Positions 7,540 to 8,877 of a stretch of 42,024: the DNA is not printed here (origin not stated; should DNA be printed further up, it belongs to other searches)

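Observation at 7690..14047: Translationally coupled six-gene operon matching no onium-compound pathway I know: di-iron membrane hydroxylase, BCCT, SDR, HSL esterase, PhyH dioxygenase, crotonase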

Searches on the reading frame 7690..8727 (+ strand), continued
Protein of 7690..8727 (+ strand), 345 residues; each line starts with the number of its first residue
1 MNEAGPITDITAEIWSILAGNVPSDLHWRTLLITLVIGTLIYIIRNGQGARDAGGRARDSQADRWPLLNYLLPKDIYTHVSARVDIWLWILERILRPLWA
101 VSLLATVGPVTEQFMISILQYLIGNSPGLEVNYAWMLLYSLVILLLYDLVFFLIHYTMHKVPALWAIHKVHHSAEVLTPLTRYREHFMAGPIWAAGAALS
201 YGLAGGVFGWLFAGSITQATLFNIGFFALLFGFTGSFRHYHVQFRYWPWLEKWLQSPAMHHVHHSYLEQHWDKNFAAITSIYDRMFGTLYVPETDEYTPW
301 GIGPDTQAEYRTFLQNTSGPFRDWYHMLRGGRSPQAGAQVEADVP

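Call 43: search_protein_families(library=ncbifam, proteins=[L106:4407-6089:+, L157:6899-7477:-, L157:5351-6784:-, L116:8333-9838:-, L131:9637-11247:-, L160:1809-2957:+, L095:11104-11871:-, L161:11038-11910:+], max_evalue=1e-10)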
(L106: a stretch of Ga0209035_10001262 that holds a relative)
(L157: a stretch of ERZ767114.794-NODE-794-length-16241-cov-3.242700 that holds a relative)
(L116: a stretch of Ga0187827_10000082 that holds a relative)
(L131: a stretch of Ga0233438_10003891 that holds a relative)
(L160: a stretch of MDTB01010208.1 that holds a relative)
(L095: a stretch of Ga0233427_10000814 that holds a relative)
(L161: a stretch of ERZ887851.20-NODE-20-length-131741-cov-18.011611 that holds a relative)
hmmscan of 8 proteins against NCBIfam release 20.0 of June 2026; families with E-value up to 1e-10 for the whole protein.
L106:4407-6089:+ (560 aa): 5 families
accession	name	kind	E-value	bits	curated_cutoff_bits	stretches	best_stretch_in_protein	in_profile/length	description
NF002550.0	PRK02106.1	subfamily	1.1e-258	859.4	605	1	5-554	3-558/563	choline dehydrogenase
TIGR01810.1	betA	equivalog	1.3e-232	773.2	732.1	1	9-533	1-529/532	choline dehydrogenase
TIGR03970.1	mycofact_MftG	equivalog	7.1e-95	318.8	387.45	2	9-315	2-308/487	mycofactocin dehydrogenase MftG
TIGR04542.1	GMC_mycofac_2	equivalog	5.5e-37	127.8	400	1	9-276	1-242/425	mycofactocin system GMC family oxidoreductase MftG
NF038210.1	GMC_mycofac_3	equivalog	3.1e-14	52.7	300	0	11-112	2-94/418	mycofactocin system GMC family oxidoreductase MftG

L157:6899-7477:- (192 aa): 0 families

L157:5351-6784:- (477 aa): 40 families (the best 25 are shown)
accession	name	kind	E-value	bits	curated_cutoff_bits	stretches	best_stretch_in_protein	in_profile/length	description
TIGR02299.1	HpaE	equivalog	5.6e-129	430.9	638.35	1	6-472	2-475/488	5-carboxymethyl-2-hydroxymuconate semialdehyde dehydrogenase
TIGR01804.1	BADH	equivalog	6.7e-122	407.3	668.6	1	8-469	1-467/467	betaine-aldehyde dehydrogenase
NF010000.0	PRK13473.1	subfamily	3.1e-121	405.3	615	1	6-471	4-470/475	aminobutyraldehyde dehydrogenase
NF045736.1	PaDhStyDRhodo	equivalog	4.9e-120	401.3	800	1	5-471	3-475/479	phenylacetaldehyde dehydrogenase StyD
TIGR04284.1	aldehy_Rv0768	hypoth_equivalog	3e-115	385.9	775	1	6-471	2-476/480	aldehyde dehydrogenase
NF009725.0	PRK13252.1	equivalog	9.2e-115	383.8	593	1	5-471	7-477/488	betaine-aldehyde dehydrogenase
TIGR03216.1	OH_muco_semi_DH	equivalog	3.6e-105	352.3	693.25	1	7-470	3-476/481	2-hydroxymuconic semialdehyde dehydrogenase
NF045735.1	PaDhStyDPseudo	equivalog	7.4e-105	351.4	850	1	6-471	4-479/483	phenylacetaldehyde dehydrogenase StyD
NF050026.1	AcaldDHExaC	equivalog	1.8e-104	350.1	900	1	7-471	18-491/503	acetaldehyde dehydrogenase ExaC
TIGR01780.1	SSADH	subfamily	7.2e-104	348.1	646.35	1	24-469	1-448/448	succinate-semialdehyde dehydrogenase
NF007352.0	PRK09847.1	equivalog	5.4e-103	345.1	850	1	6-471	21-489/495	aldehyde dehydrogenase PuuC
NF052305.1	DioxValDhHalo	equivalog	5.7e-100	335.5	750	1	1-471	1-479/483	2,5-dioxovalerate dehydrogenase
NF042993.1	AlphKGSA_gudD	equivalog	5.5e-99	332.1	770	1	6-470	5-477/481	alpha-ketoglutaric semialdehyde dehydrogenase GucD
NF008415.0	PRK11241.1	equivalog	3e-96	323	828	1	7-471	13-478/482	NADP-dependent succinate-semialdehyde dehydrogenase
NF006916.0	PRK09407.1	equivalog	1.1e-95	321.2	521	1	19-471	33-490/526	succinic semialdehyde dehydrogenase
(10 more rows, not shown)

L116:8333-9838:- (501 aa): 5 families
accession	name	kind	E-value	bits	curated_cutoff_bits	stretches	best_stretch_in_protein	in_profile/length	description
NF047988.1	betaine_BCCT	equivalog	1.4e-185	617.5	650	1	15-496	2-482/483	glycine betaine uptake BCCT transporter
NF007399.1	PRK09928.1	subfamily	1.2e-181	605.1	695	1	3-498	3-501/675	choline BCCT transporter BetT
TIGR00842.1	bcct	subfamily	7e-172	572.2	407.55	1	53-498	1-452/452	BCCT family transporter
NF002887.1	PRK03356.1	equivalog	1.5e-81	274.6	541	1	6-493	4-494/497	L-carnitine/gamma-butyrobetaine antiporter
NF007412.0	PRK09950.1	equivalog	3.2e-67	227.3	647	1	12-496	7-497/536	BCCT family transporter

L131:9637-11247:- (536 aa): 4 families
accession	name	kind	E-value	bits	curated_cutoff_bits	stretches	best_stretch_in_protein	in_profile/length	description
TIGR00813.1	sss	superfamily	2.6e-52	178.3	184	1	34-449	1-411/411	sodium/solute symporter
NF007790.0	PRK10484.1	equivalog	3.8e-41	141.5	401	1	9-483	10-479/527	solute:sodium symporter family transporter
TIGR02119.1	panF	equivalog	2.5e-16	59.8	328.05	1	12-479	9-460/471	sodium/pantothenate symporter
TIGR02121.1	Na_Pro_sym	equivalog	8.2e-16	57.8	515.5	1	10-484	7-466/488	sodium/proline symporter PutP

L160:1809-2957:+ (382 aa): 8 families
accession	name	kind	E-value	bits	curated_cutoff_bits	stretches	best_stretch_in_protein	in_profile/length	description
NF009133.0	PRK12486.1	equivalog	2e-133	444.9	410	1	11-377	2-368/369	dimethylsulfoniopropionate demethylase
NF053776.1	TmaoDeMthMsil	equivalog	3.6e-51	174.6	1100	1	21-362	385-735/763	trimethylamine N-oxide demethylase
NF001567.0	PRK00389.1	subfamily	3.6e-51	174.2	300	1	24-374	6-349/359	glycine cleavage system aminomethyltransferase GcvT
TIGR00528.1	gcvT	equivalog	1e-42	146.4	235.85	1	39-370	19-352/362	glycine cleavage system aminomethyltransferase GcvT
NF010093.0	PRK13579.1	equivalog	1.4e-34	119.5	459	1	53-372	42-358/371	glycine cleavage system aminomethyltransferase GcvT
TIGR01372.1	soxA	subfamily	5.4e-22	77.4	1164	1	51-374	645-983/996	sarcosine oxidase subunit alpha family protein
NF047633.1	SyrngDmethDesA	equivalog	4.2e-17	61.8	800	1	38-238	15-233/453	syringate O-demethylase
NF047885.1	VanMgalDeMLigM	equivalog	1.6e-11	43.8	580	0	39-238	22-234/461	vanillate/3-O-methylgallate O-demethylase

L095:11104-11871:- (255 aa): 102 families (the best 25 are shown)
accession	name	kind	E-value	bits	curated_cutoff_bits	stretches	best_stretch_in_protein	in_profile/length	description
TIGR01830.1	3oxo_ACP_reduc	equivalog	7.9e-25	87.9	297.75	1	6-228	1-217/239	3-oxoacyl-[acyl-carrier-protein] reductase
NF004791.0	PRK06138.1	equivalog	6.2e-23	81.4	312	1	5-226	7-226/252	SDR family oxidoreductase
NF005559.1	PRK07231.1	subfamily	1.9e-22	80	215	1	5-182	6-181/249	glucose 1-dehydrogenase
NF009466.0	PRK12826.1-2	subfamily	7.2e-21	74.8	222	1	5-225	5-220/248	3-oxoacyl-ACP reductase FabG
NF005854.0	PRK07775.1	equivalog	2.4e-20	72.9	260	1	6-244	13-250/274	SDR family oxidoreductase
NF005681.0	PRK07478.1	subfamily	2.8e-20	72.8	267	1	5-198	8-198/254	SDR family oxidoreductase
NF004200.0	PRK05653.1-5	equivalog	2.4e-19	69.8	273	1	6-190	5-188/242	3-oxoacyl-ACP reductase FabG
NF004197.0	PRK05653.1-1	equivalog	3.1e-19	69.6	332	1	4-226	8-223/249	3-oxoacyl-ACP reductase FabG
NF004773.0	PRK06113.1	equivalog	6.6e-19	68.4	367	1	5-201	13-204/255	7-alpha-hydroxysteroid dehydrogenase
NF009468.0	PRK12826.1-4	equivalog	7.7e-19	68.4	318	1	5-201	9-201/256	SDR family oxidoreductase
NF005672.0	PRK07454.1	equivalog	1.5e-18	66.9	234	1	4-191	7-191/241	SDR family oxidoreductase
NF005893.0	PRK07856.1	equivalog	1.9e-18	66.7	255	1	5-194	11-188/255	SDR family oxidoreductase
NF004778.0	PRK06124.1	equivalog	4.8e-18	65.5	303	1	5-183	13-189/256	SDR family oxidoreductase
NF005488.0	PRK07097.1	equivalog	5.3e-18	65.1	369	1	5-182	12-187/266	gluconate 5-dehydrogenase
NF004198.0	PRK05653.1-3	equivalog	1.2e-17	64.2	296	1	6-191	10-192/248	3-oxoacyl-ACP reductase FabG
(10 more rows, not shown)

L161:11038-11910:+ (290 aa): 0 families

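Call 85: search_protein_families(library=ncbifam, proteins=[L091:7174-8283:+, L091:8255-9922:+, L091:12216-13745:-, L091:13742-15448:-, L091:15604-17358:-, L091:17366-18394:-, L091:18493-19896:-, L091:19921-20922:-, L091:4065-5393:-, L091:5441-6907:-], max_evalue=1e-8)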
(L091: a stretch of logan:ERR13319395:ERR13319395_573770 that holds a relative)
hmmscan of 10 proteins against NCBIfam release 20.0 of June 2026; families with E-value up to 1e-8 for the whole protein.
L091:7174-8283:+ (369 aa): 8 families
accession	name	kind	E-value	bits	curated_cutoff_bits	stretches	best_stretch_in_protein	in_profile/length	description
NF009133.0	PRK12486.1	equivalog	1.3e-135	452.1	410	1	3-364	8-368/369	dimethylsulfoniopropionate demethylase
NF053776.1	TmaoDeMthMsil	equivalog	1.1e-54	186.2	1100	1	20-349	397-735/763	trimethylamine N-oxide demethylase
NF001567.0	PRK00389.1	subfamily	9e-52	176.2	300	1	12-362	8-350/359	glycine cleavage system aminomethyltransferase GcvT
TIGR00528.1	gcvT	equivalog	3.3e-45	154.6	235.85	1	23-354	16-349/362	glycine cleavage system aminomethyltransferase GcvT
NF010093.0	PRK13579.1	equivalog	1.4e-36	126.1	459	1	25-354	26-353/371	glycine cleavage system aminomethyltransferase GcvT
TIGR01372.1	soxA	subfamily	5.6e-30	103.9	1164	1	47-361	654-983/996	sarcosine oxidase subunit alpha family protein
NF047633.1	SyrngDmethDesA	equivalog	3.2e-16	58.9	800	1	30-225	20-233/453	syringate O-demethylase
NF047885.1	VanMgalDeMLigM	equivalog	7.6e-11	41.6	580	1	60-225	57-234/461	vanillate/3-O-methylgallate O-demethylase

L091:8255-9922:+ (555 aa): 0 families

L091:12216-13745:- (509 aa): 0 families

L091:13742-15448:- (568 aa): 5 families
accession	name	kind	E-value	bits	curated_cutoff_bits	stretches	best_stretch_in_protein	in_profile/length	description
NF002550.0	PRK02106.1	subfamily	6e-262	870.2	605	1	2-552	4-558/563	choline dehydrogenase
TIGR01810.1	betA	equivalog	2.6e-229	762.3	732.1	1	5-534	1-532/532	choline dehydrogenase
TIGR03970.1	mycofact_MftG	equivalog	2.2e-93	313.8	387.45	2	5-309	2-306/487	mycofactocin dehydrogenase MftG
TIGR04542.1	GMC_mycofac_2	equivalog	1.5e-38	133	400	1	5-304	1-258/425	mycofactocin system GMC family oxidoreductase MftG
NF038210.1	GMC_mycofac_3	equivalog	2.1e-18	66.4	300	1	7-109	2-95/418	mycofactocin system GMC family oxidoreductase MftG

L091:15604-17358:- (584 aa): 3 families
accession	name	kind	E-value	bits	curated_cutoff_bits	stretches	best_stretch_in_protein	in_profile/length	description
TIGR00813.1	sss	superfamily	2.8e-32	112.3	184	1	36-450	1-409/411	sodium/solute symporter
NF007790.0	PRK10484.1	equivalog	1e-14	54.3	401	1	8-536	6-521/527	solute:sodium symporter family transporter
TIGR02121.1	Na_Pro_sym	equivalog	4.2e-12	45.5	515.5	1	10-503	6-481/488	sodium/proline symporter PutP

L091:17366-18394:- (342 aa): 0 families

L091:18493-19896:- (467 aa): 4 families
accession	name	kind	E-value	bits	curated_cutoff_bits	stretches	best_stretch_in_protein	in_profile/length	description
TIGR04380.1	myo_inos_iolG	equivalog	1.9e-14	53.3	355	1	64-215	2-145/330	inositol 2-dehydrogenase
NF040723.1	UDP-GlcNAcDh_Arch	equivalog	6.3e-12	45.6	450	1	64-231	1-157/302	UDP-N-acetylglucosamine 3-dehydrogenase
NF052679.1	InsChiInosDhIolG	equivalog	1.5e-10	40.7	540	1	63-182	2-114/343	bifunctional inositol 2-dehydrogenase/D-chiro-inositol 1-dehydrogenase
NF052479.1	LevoglcsnDh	equivalog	2e-10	39.9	650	1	62-226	2-165/386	levoglucosan dehydrogenase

L091:19921-20922:- (333 aa): 0 families

L091:4065-5393:- (442 aa): 1 family
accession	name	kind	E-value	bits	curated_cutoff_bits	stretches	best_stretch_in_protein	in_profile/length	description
NF045925.1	3-sucCA_synth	equivalog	4.1e-11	42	800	1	117-330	47-241/498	3-succinylated cholic acid synthase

L091:5441-6907:- (488 aa): 1 family
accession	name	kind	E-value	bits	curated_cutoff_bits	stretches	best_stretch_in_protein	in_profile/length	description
NF033678.1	C69_fam_dipept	equivalog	1e-18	67.7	250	1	25-268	5-236/464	C69 family dipeptidase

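Call 88: search_dna_similar(query=window:7690-8727:+, collection=plasmids, mode=protein, max_rows=10)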
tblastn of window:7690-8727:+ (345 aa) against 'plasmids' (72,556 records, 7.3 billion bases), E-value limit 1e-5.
Records with a match: 164; places in all: 164; records where one place covers at least 80% of the query: 0.
Best place of each record, by identity: <60% 164.
By first word of the organism name: Ralstonia 130; Rhizobium 15; Neorhizobium 3; Novosphingobium 3; Pantoea 2; Sphingobium 2; Shinella 1; Methylobacterium 1; Rhodobacteraceae 1; Xenorhabdus 1; and 5 more.
By predicted mobility (MOB-suite, as given by PLSDB): mobilizable 105; non-mobilizable 51; conjugative 8.
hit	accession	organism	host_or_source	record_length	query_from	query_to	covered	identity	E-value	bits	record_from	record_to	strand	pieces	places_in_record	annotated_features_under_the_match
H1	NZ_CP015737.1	Shinella sp. HZN7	-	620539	67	341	80%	29.0%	1e-18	94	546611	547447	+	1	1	sterol desaturase family protein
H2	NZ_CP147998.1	Neorhizobium sp. EC2-8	-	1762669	67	313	72%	32.2%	2e-26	117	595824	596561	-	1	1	record has no annotation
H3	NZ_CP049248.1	Rhizobium rhizoryzae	cell culture,soil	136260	69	313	71%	32.3%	5e-21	101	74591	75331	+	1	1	sterol desaturase family protein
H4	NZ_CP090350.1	Methylobacterium oryzae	single cell,soil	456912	67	338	79%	28.3%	6e-23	107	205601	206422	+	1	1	sterol desaturase family protein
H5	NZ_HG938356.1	Neorhizobium galegae bv. officinalis bv. officinalis str. ...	Galega officinalis root nodule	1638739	67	313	72%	30.7%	5e-24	110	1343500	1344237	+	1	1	record has no annotation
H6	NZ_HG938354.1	Neorhizobium galegae bv. orientalis str. HAMBI 540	Galega orientalis root nodule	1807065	67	313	72%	30.7%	6e-24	110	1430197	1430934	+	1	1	record has no annotation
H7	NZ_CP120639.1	Rhizobium sp. 32-5/1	Vicia cracca,cell cilture,root nodule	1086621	69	313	71%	30.2%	2e-18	94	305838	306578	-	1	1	record has no annotation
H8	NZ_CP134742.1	Pantoea agglomerans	cell culture,Water from creek adjacent ...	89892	155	329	51%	33.0%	2e-13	79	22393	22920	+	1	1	sterol desaturase family protein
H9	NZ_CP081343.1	Pantoea ananatis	whole organism,rice leaf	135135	155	329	51%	32.4%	4e-9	66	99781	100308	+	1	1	sterol desaturase family protein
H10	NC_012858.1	Rhizobium leguminosarum bv. trifolii WSM1325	-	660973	155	341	54%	29.8%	2e-10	70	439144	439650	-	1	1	sterol desaturase family protein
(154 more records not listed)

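Call 89: get_annotated_region(hit=H3, flank=7000)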
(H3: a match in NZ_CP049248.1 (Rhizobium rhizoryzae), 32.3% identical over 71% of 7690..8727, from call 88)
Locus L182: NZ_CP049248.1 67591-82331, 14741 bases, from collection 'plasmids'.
description: Rhizobium rhizoryzae strain DSM 29514 plasmid unnamed2, complete sequence
organism: Rhizobium rhizoryzae (NCBI taxid 451876)
taxonomy: Bacteria; Pseudomonadota; Alphaproteobacteria; Hyphomicrobiales; Rhizobiaceae; Rhizobium; Rhizobium rhizoryzae
host: -; source: cell culture,soil; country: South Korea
typing (MOB-suite, as given by PLSDB): non-mobilizable
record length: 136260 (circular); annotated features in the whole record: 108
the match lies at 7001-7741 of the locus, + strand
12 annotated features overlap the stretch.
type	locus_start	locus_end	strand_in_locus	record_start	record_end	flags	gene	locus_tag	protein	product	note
CDS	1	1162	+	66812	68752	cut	-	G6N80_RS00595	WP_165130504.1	alginate lyase family protein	-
CDS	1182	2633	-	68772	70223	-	-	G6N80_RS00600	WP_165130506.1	lipopolysaccharide biosynthesis protein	-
CDS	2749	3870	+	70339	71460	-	-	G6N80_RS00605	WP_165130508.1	glycosyltransferase family 4 protein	-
CDS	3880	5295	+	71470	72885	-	-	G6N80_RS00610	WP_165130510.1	hypothetical protein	-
CDS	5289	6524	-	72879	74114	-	-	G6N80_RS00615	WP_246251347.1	cellulase family glycosylhydrolase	GO:0071704 - organic substance metabolic process [Evidence IEA]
CDS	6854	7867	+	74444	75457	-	-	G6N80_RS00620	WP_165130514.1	sterol desaturase family protein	GO:0006629 - lipid metabolic process [Evidence IEA]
CDS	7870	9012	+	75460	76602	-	-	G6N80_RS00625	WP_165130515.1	GNAT family N-acetyltransferase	-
CDS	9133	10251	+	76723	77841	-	-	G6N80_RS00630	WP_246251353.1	UDP-galactopyranose mutase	-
CDS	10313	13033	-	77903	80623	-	-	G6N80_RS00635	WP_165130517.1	M10 family metallopeptidase C-terminal domain-containing protein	-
CDS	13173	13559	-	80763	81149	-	-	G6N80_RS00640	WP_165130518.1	hypothetical protein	-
CDS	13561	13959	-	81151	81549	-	-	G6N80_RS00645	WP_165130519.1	helix-turn-helix transcriptional regulator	-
CDS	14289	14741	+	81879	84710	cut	-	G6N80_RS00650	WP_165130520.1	DUF4214 domain-containing protein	-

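Call 90: get_annotated_region(hit=H1, flank=7000)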
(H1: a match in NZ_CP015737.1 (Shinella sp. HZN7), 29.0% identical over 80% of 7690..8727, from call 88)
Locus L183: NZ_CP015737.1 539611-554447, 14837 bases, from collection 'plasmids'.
description: Shinella sp. HZN7 plasmid pShin-01, complete sequence
organism: Shinella sp. HZN7 (NCBI taxid 879274)
taxonomy: Bacteria; Pseudomonadota; Alphaproteobacteria; Hyphomicrobiales; Rhizobiaceae; Shinella; Shinella sp. HZN7
host: -; source: -; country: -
typing (MOB-suite, as given by PLSDB): non-mobilizable
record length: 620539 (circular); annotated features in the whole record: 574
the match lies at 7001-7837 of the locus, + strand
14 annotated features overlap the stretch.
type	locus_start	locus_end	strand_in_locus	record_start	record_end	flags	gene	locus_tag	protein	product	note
CDS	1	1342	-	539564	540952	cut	-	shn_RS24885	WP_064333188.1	glutamine synthetase family protein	GO:0006542 - glutamine biosynthetic process [Evidence IEA]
CDS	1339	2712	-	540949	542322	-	-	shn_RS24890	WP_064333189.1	transaminase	-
CDS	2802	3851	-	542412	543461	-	-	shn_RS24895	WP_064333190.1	helix-turn-helix domain-containing protein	GO:0006355 - regulation of DNA-templated transcription [Evidence IEA]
CDS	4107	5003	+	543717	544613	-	-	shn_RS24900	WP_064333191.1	hypothetical protein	-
CDS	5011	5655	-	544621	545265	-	-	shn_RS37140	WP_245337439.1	DUF3307 domain-containing protein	-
CDS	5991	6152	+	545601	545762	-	-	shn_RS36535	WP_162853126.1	hypothetical protein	-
CDS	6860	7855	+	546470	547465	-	-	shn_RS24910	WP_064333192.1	sterol desaturase family protein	GO:0006629 - lipid metabolic process [Evidence IEA]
CDS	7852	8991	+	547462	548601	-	-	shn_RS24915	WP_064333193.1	GNAT family N-acetyltransferase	-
CDS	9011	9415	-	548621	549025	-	-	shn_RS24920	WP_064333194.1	DUF3307 domain-containing protein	-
CDS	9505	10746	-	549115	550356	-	-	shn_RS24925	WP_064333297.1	AGE family epimerase/isomerase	-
CDS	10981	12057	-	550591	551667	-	-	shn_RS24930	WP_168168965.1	glycosyltransferase family 4 protein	-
CDS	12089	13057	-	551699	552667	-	-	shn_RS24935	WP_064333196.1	GDP-L-fucose synthase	-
CDS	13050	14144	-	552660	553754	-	gmd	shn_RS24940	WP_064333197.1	GDP-mannose 4,6-dehydratase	GO:0000271 - polysaccharide biosynthetic process [Evidence IEA]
CDS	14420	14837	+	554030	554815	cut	-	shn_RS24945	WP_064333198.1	WecB/TagA/CpsF family glycosyltransferase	-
